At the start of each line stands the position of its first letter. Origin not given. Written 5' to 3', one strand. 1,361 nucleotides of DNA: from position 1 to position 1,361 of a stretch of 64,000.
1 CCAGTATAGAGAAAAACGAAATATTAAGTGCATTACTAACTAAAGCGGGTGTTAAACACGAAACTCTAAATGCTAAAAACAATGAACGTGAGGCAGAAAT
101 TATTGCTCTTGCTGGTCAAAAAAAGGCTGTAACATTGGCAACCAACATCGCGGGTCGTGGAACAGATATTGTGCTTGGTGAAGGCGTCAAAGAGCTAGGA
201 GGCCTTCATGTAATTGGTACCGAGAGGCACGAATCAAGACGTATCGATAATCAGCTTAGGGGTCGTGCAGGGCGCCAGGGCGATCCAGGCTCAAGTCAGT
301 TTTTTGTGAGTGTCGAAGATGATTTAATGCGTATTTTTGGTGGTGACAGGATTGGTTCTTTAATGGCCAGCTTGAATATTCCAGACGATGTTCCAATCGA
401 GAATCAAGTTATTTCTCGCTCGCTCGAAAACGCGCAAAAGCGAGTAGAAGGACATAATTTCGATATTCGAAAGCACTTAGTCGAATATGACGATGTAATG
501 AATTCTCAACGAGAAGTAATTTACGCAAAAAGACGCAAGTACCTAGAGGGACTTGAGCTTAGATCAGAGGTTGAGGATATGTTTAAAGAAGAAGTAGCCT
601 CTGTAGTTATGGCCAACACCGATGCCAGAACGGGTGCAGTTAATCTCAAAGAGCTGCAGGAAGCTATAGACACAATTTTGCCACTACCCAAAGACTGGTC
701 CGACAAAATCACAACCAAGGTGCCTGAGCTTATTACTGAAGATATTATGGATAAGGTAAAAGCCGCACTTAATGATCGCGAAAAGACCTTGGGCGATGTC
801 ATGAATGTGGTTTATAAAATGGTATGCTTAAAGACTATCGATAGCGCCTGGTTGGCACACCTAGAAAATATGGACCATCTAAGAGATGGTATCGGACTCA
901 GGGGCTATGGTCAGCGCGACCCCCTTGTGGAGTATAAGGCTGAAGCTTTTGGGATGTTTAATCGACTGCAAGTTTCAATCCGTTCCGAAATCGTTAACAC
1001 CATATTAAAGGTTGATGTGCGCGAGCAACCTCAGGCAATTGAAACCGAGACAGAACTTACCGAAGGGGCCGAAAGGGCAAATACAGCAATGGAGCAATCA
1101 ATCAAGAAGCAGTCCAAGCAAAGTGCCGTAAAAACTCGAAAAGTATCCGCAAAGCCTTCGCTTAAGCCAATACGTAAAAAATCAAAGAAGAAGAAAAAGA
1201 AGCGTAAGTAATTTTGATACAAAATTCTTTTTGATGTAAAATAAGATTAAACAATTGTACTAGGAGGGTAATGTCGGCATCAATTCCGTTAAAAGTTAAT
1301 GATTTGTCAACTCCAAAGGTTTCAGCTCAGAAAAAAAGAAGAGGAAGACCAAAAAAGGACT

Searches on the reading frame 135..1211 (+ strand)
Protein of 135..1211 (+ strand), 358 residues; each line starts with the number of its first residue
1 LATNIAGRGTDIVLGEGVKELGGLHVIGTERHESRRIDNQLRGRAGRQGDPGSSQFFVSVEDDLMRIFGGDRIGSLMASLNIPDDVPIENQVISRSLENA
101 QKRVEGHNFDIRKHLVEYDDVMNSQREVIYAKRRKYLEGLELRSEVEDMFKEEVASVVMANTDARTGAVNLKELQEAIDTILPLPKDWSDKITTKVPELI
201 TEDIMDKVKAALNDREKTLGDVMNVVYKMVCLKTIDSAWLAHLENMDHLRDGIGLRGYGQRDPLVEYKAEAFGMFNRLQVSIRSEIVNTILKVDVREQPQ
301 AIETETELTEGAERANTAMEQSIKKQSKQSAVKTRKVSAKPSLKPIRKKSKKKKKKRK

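Call 85: search_protein_families(library=pfam, proteins=[window:135-1211:+], max_evalue=0.001)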
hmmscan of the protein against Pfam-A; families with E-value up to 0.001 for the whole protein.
window:135-1211:+ (358 aa): 2 families
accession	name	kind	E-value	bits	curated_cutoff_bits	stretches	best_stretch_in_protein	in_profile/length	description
PF07516.18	SecA_SW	-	6.1e-64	216.2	26.7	1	87-293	1-199/200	SecA Wing and Scaffold domain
PF21090.3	P-loop_SecA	-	5.7e-36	124.5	27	1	16-85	136-205/205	SecA P-loop domain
